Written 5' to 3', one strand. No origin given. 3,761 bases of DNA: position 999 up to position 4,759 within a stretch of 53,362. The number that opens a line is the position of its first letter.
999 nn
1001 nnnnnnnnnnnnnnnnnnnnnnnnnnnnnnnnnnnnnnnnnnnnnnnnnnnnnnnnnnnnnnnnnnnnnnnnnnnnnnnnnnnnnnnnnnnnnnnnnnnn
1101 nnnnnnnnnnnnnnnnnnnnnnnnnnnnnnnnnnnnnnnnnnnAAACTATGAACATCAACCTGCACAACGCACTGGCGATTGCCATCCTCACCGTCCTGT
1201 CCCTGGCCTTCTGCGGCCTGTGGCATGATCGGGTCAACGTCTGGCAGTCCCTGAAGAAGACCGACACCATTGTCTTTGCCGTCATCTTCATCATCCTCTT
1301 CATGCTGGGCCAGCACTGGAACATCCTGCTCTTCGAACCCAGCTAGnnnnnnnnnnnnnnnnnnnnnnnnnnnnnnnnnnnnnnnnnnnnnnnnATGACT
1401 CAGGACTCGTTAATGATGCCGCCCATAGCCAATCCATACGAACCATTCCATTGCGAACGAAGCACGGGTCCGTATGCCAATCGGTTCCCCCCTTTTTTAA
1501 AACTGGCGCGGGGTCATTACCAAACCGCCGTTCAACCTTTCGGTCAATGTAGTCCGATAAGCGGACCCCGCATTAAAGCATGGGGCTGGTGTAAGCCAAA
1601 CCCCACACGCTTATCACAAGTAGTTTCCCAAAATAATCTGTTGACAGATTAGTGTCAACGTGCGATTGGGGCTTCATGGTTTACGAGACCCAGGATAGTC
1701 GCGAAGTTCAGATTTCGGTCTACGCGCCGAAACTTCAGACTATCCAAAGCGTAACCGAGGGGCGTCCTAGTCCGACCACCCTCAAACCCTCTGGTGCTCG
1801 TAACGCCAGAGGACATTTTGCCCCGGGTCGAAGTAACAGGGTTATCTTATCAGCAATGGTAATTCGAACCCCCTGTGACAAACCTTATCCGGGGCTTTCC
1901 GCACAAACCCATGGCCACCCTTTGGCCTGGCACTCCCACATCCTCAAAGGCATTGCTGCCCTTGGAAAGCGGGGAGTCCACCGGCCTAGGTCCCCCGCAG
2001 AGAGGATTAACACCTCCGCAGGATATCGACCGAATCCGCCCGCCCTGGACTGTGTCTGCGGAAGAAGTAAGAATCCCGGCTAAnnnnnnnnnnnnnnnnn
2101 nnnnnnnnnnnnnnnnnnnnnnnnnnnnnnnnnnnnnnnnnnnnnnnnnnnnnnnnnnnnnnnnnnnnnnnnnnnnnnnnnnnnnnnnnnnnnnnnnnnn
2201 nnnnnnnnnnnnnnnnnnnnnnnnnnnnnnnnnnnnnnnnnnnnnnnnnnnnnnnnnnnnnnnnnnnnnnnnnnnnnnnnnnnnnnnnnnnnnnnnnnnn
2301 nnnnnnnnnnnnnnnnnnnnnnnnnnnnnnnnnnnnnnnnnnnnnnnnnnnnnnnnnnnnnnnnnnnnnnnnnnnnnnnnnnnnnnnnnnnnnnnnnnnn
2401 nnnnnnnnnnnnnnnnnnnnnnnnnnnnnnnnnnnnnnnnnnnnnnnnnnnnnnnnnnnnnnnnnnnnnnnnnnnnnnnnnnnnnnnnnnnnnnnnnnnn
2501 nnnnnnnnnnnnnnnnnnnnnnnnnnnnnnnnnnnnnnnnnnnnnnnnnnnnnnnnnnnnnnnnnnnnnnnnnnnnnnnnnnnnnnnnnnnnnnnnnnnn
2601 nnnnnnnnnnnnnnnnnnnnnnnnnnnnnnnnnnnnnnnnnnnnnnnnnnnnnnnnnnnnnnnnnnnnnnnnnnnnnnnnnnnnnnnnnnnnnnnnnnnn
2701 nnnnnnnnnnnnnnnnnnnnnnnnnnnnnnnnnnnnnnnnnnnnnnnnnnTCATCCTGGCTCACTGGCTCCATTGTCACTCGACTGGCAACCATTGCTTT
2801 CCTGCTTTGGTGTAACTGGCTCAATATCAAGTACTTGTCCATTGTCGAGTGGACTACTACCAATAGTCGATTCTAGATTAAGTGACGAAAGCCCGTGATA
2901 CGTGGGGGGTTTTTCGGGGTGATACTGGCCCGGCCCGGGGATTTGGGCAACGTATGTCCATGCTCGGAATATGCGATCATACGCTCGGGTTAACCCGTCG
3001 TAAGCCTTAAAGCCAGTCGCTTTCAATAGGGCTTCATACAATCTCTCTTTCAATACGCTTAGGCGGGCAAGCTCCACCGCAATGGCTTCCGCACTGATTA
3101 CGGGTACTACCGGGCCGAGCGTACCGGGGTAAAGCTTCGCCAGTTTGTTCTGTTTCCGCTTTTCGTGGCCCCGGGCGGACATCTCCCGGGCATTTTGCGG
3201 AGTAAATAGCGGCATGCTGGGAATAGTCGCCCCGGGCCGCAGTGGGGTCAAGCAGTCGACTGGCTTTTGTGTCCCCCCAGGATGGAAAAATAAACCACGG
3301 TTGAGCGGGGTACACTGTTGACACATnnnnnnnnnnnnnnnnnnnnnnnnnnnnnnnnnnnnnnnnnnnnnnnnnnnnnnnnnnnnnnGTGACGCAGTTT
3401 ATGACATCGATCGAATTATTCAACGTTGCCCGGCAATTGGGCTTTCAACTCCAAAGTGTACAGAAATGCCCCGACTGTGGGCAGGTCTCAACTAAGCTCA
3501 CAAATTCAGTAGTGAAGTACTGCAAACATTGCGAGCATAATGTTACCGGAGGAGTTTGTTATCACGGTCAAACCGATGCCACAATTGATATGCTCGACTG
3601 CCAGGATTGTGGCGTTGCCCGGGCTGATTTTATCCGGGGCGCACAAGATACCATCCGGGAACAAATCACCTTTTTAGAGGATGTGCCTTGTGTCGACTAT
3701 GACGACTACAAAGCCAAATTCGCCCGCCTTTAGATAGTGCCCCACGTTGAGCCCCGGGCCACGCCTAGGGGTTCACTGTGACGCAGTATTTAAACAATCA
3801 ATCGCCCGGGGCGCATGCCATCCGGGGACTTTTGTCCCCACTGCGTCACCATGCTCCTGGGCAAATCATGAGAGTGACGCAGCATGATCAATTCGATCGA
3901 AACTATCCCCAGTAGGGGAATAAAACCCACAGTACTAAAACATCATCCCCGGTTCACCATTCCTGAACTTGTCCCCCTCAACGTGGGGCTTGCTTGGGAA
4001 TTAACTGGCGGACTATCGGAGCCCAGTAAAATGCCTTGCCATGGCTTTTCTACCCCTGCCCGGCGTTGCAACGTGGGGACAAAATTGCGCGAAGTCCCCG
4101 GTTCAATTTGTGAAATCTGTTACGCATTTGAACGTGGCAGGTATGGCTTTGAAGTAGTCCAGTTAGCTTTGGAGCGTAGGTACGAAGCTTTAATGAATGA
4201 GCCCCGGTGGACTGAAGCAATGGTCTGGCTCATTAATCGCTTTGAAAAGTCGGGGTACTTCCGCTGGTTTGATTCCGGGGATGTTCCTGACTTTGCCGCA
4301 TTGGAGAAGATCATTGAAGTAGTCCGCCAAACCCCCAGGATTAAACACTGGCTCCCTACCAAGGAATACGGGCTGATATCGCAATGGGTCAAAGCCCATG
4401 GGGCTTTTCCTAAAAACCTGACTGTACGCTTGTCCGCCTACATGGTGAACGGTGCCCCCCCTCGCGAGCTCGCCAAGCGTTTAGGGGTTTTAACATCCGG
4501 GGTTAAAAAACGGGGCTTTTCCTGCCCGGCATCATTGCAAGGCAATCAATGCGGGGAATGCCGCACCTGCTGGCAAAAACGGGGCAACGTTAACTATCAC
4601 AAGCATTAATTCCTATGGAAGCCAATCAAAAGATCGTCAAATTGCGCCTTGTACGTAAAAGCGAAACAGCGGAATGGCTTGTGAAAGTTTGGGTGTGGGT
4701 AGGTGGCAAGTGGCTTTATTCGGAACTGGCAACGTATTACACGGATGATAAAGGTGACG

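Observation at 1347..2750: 1.4 kb without a credible ORF in a tightly packed phage genome: hairpin-dense candidate ncRNA locus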

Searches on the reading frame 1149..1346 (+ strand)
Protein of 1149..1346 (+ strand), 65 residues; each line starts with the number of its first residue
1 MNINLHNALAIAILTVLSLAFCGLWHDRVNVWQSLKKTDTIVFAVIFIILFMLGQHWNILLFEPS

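Call 10: search_protein_families(library=pfam, proteins=[window:1149-1346:+], max_evalue=0.1)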
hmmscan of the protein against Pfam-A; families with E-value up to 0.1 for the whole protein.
window:1149-1346:+ (65 aa): 0 families

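Call 11: search_protein_families(library=phrogs, proteins=[window:1149-1346:+], max_evalue=0.1)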
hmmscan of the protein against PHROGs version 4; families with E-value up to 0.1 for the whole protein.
window:1149-1346:+ (65 aa): 0 families

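Call 16: find_encoding_contigs(protein=window:1149-1346:+, flank=10000, max_places=10)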
Protein window:1149-1346:+ (65 aa): no gene with exactly this product is on record in the collection.

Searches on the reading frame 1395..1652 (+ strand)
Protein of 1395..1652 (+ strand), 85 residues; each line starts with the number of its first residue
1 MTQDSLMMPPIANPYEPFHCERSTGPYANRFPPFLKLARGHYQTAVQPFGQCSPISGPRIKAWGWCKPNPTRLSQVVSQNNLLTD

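Call 10: search_protein_families(library=pfam, proteins=[window:1395-1652:+], max_evalue=0.1)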
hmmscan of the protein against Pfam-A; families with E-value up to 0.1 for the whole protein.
window:1395-1652:+ (85 aa): 0 families

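Call 11: search_protein_families(library=phrogs, proteins=[window:1395-1652:+], max_evalue=0.1)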
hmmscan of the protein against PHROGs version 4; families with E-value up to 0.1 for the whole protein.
window:1395-1652:+ (85 aa): 0 families

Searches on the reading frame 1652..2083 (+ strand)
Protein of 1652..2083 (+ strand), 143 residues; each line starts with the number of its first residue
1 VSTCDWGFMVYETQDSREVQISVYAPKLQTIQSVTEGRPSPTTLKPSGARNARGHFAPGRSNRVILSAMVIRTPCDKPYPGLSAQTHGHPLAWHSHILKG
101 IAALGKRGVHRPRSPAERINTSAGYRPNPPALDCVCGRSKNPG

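Call 10: search_protein_families(library=pfam, proteins=[window:1652-2083:+], max_evalue=0.1)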
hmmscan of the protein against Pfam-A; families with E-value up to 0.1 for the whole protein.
window:1652-2083:+ (143 aa): 0 families

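Call 11: search_protein_families(library=phrogs, proteins=[window:1652-2083:+], max_evalue=0.1)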
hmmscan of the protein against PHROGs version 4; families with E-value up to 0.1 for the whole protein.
window:1652-2083:+ (143 aa): 0 families

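Call 55: search_protein_representatives(protein=window:1652-2083:+)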
Query: 143 residues. Proteins with E-value up to 0.001 (for the whole library): 0; up to 1e-10: 0; up to 1e-30: 0. The best 0 are listed.
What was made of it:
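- Checked: The 143-aa ORF found nothing in 1.84e9 representatives (call 55).
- No homolog was found in 1.84e9 representatives (call 55).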

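Call 103: predict_structure(protein=window:1676-2080:+)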
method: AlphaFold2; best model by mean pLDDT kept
length: 135 residues; sequences in the alignment: 1
mean_pLDDT: 45.7   pTM: 0.12
mean pLDDT of the five models: 45.7, 40.9, 34.6, 32.4, 29.8
residues with pLDDT >= 90: 0; 70-90: 3; 50-70: 19; < 50: 113
segments of 3 or more residues with pLDDT < 50: 1-4, 28-59, 62-66, 68-104, 106-135
pLDDT, mean of each block of 10 residues (from residue 1): 49 64 48 45 45 47 48 40 41 43 44 42 42 39
secondary structure, 60 per line:
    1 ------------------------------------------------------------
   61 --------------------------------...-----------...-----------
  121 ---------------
elements in order:
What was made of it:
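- Checked: AlphaFold gives the 135-aa form pLDDT 46 with only two 3-residue helical turns and no helix or strand of reportable length (call 103).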

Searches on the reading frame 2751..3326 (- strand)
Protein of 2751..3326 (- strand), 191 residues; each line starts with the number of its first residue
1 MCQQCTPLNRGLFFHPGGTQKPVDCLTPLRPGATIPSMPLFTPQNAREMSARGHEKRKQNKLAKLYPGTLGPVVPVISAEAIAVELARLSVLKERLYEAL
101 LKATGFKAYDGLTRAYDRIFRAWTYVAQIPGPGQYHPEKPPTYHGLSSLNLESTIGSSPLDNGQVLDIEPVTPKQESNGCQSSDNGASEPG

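Call 10: search_protein_families(library=pfam, proteins=[window:2751-3326:-], max_evalue=0.1)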
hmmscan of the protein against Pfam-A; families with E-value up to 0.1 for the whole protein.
window:2751-3326:- (191 aa): 1 family
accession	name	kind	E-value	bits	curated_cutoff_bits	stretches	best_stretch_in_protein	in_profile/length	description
PF07004.17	SHIPPO-rpt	-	0.03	15.9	20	1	130-144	2-16/33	Sperm-tail PG-rich repeat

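Call 11: search_protein_families(library=phrogs, proteins=[window:2751-3326:-], max_evalue=0.1)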
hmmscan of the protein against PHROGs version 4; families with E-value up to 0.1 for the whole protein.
window:2751-3326:- (191 aa): 0 families

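Call 15: find_encoding_contigs(protein=window:2751-3326:-, flank=10000, max_places=10)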
Protein window:2751-3326:- (191 aa): no gene with exactly this product is on record in the collection.

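Call 49: find_homologous_proteins(query=window:2751-3326:-, max_evalue=0.01)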
Query window:2751-3326:- (191 aa): 1 proteins with E <= 0.01 among 149 candidates.
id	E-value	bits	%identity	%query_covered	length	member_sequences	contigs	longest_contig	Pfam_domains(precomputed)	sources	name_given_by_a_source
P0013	1.1e-96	340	100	81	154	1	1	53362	-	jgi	jgi:hypothetical protein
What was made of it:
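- Neighbouring real genes are orphans too (call 49), so the lack of homologs is weak evidence against coding.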

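Call 51: find_encoding_contigs(protein=P0013, flank=10000, max_places=3)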
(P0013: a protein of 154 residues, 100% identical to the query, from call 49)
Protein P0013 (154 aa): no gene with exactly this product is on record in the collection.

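Call 83: search_solved_structures(query=window:2751-3215:-, max_evalue=1)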
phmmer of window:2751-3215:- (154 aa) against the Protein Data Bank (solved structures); distinct sequences matched with E-value up to 1: 0.

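Call 104: predict_structure(protein=window:2754-3215:-)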
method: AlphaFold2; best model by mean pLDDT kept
length: 154 residues; sequences in the alignment: 1
mean_pLDDT: 59.0   pTM: 0.26
mean pLDDT of the five models: 59.0, 57.6, 54.8, 52.2, 47.0
residues with pLDDT >= 90: 0; 70-90: 53; 50-70: 37; < 50: 64
segments of 3 or more residues with pLDDT < 50: 33-37, 92-99, 101-144
pLDDT, mean of each block of 10 residues (from residue 1): 56 72 69 52 79 84 76 75 67 45 41 42 43 42 47 47
secondary structure, 60 per line:
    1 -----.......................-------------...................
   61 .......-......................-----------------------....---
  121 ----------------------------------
elements in order: H6-28 H42-67 H69-90 H114-117
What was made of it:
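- The 154-aa orphan next door gives three helices at pLDDT 70-84 in the same single-sequence mode (calls 103, 104).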

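Call 112: fold_search(model_id=the predicted structure, library=pdb)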
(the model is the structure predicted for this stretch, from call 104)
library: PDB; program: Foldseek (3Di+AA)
matches with E <= 10: 0; with E <= 0.001: 0
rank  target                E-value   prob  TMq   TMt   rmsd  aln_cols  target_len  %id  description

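Call 113: fold_search(model_id=the predicted structure, library=viral)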
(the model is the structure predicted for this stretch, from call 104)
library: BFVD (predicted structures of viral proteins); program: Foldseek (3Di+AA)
matches with E <= 10: 25; with E <= 0.001: 0
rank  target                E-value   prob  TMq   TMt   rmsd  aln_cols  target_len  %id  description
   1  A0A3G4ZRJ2            6.4e-01  0.09  0.17  0.10  26.9       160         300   15  Uncharacterized protein [Terrestrivirus sp.]
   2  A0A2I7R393            3.0e+00  0.15  0.27  0.26  14.6        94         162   12  (no name in the UniProt tables at hand)
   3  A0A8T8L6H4            3.2e+00  0.03  0.18  0.06  23.4       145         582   14  (no name in the UniProt tables at hand)
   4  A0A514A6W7            3.4e+00  0.02  0.16  0.13  29.6       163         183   14  (no name in the UniProt tables at hand)
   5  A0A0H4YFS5            3.4e+00  0.02  0.16  0.09  25.2       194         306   13  Uncharacterized protein [Salmon gill poxvirus]
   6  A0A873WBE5            3.6e+00  0.08  0.20  0.30  11.7       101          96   21  (no name in the UniProt tables at hand)
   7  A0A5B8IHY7            3.9e+00  0.04  0.20  0.11  28.3       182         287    9  Uncharacterized protein [Mimiviridae sp. ChoanoV1]
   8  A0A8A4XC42            4.7e+00  0.02  0.18  0.15  27.7       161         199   17  Capsid protein (Fragment) [Emberiza pusilla parvoviridae sp.]
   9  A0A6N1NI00            5.8e+00  0.02  0.19  0.08  35.1       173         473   12  Uncharacterized protein [Tupanvirus deep ocean]
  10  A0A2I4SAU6            5.8e+00  0.02  0.15  0.07  35.8       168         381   15  Nucleoprotein (Fragment) [Zaire ebolavirus]
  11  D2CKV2                7.0e+00  0.06  0.23  0.15  27.7        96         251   14  Putative cylindrical inclusion protein (Fragment) [Narcissus white stripe-associated virus]
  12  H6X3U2                7.0e+00  0.04  0.21  0.16  21.8       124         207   14  Uncharacterized protein [Klebsiella phage vB_KleM_RaK2]
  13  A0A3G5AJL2            7.5e+00  0.06  0.20  0.15  11.2        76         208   14  Uncharacterized protein [Solumvirus sp.]
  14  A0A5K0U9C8            7.5e+00  0.05  0.17  0.23  25.8        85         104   13  Uncharacterized protein [Yasminevirus sp. GU-2018]
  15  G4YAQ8                7.5e+00  0.03  0.19  0.27  17.1       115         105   15  (no name in the UniProt tables at hand)
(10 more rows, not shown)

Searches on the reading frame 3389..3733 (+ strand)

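Call 10: search_protein_families(library=pfam, proteins=[window:3389-3733:+], max_evalue=0.1)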
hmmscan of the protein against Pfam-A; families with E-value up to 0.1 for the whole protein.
window:3389-3733:+ (114 aa): 4 families
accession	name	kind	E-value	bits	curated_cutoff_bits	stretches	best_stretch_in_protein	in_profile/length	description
PF01780.25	Ribosomal_L37ae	-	0.0057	17.2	21.9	1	23-64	32-72/85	Ribosomal L37ae protein family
PF12773.13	DZR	-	0.0083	16.7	27.3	1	27-75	1-45/45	Double zinc ribbon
PF12760.12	Zn_ribbon_IS1595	-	0.026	14.9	25.4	0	25-50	19-45/46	Transposase zinc-ribbon domain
PF13248.11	Zn_ribbon_3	-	0.042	13.8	27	0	24-33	16-25/26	zinc-ribbon domain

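Call 11: search_protein_families(library=phrogs, proteins=[window:3389-3733:+], max_evalue=0.1)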
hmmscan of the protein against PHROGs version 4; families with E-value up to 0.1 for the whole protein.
window:3389-3733:+ (114 aa): 4 families
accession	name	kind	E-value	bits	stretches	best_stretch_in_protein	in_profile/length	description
phrog_7051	-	unknown function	0.027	15.1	0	15-33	2-20/37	-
phrog_10210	-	unknown function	0.031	14.8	0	19-45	10-34/39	-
phrog_8828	-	DNA, RNA and nucleotide metabolism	0.075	14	0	23-103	29-91/205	HNH endonuclease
phrog_37506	-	unknown function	0.092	13.4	0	15-52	163-199/214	-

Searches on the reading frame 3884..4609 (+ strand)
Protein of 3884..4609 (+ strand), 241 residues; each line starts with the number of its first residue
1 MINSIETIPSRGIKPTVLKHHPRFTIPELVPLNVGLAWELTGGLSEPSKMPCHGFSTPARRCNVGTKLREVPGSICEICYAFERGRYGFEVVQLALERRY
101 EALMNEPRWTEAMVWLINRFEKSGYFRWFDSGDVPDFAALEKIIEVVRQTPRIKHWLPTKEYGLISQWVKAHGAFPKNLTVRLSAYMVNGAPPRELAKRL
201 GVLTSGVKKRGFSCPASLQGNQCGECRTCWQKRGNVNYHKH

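Call 10: search_protein_families(library=pfam, proteins=[window:3884-4609:+], max_evalue=0.1)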
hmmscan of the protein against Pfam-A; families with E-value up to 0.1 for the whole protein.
window:3884-4609:+ (241 aa): 1 family
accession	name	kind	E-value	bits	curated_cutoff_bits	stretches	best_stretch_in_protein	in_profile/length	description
PF17338.8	GP88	-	2.2e-24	87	24.4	1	51-193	37-168/230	Gene product 88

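Call 11: search_protein_families(library=phrogs, proteins=[window:3884-4609:+], max_evalue=0.1)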
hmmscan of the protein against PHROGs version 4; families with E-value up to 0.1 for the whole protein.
window:3884-4609:+ (241 aa): 2 families
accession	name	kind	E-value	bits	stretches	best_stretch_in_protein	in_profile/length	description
phrog_1392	-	unknown function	7.2e-14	52.8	1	75-237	89-274/296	-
phrog_2554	-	unknown function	0.045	13.7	1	205-236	470-507/529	-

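Call 53: find_related_loci(query=window:3884-4609:+, collection=viral_contigs, flank=10000)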
Query window:3884-4609:+ (241 aa) in viral_contigs; peptide patterns used: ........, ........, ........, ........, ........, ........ (x = any residue, [..] = any of these).
46 stretches matched a pattern; 44 encode a relative of the query (tblastn E <= 1e-3); 44 distinct loci.
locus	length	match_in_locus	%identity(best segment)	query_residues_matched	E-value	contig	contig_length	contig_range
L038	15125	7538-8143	54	39-241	2e-71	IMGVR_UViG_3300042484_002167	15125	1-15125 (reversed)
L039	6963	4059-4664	54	39-241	1e-70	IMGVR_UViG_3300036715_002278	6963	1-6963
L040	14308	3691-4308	52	35-241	3e-70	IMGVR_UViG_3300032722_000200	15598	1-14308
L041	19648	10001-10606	54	39-241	3e-70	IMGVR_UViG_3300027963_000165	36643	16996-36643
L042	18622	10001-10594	54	44-241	3e-65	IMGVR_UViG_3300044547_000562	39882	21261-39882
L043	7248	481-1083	49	39-241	6e-65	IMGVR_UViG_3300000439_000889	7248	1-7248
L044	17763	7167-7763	50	39-241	2e-64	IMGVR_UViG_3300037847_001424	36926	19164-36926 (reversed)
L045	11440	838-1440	49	39-241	3e-64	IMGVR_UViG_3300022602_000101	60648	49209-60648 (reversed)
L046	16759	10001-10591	52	44-241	9e-64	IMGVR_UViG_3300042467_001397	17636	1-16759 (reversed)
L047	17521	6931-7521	51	44-241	2e-63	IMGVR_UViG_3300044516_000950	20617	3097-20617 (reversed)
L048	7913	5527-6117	51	44-241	2e-63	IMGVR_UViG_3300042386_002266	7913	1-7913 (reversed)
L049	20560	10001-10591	51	44-241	2e-63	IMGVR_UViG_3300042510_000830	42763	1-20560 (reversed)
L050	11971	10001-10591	51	44-241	2e-63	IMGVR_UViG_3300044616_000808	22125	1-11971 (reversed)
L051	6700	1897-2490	52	44-241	1e-62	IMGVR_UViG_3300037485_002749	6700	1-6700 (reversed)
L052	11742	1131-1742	51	42-241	6e-62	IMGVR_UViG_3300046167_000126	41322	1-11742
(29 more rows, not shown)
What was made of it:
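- Tried and rejected: The GP88 neighbour gave 44 loci at 56% or less (call 53).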
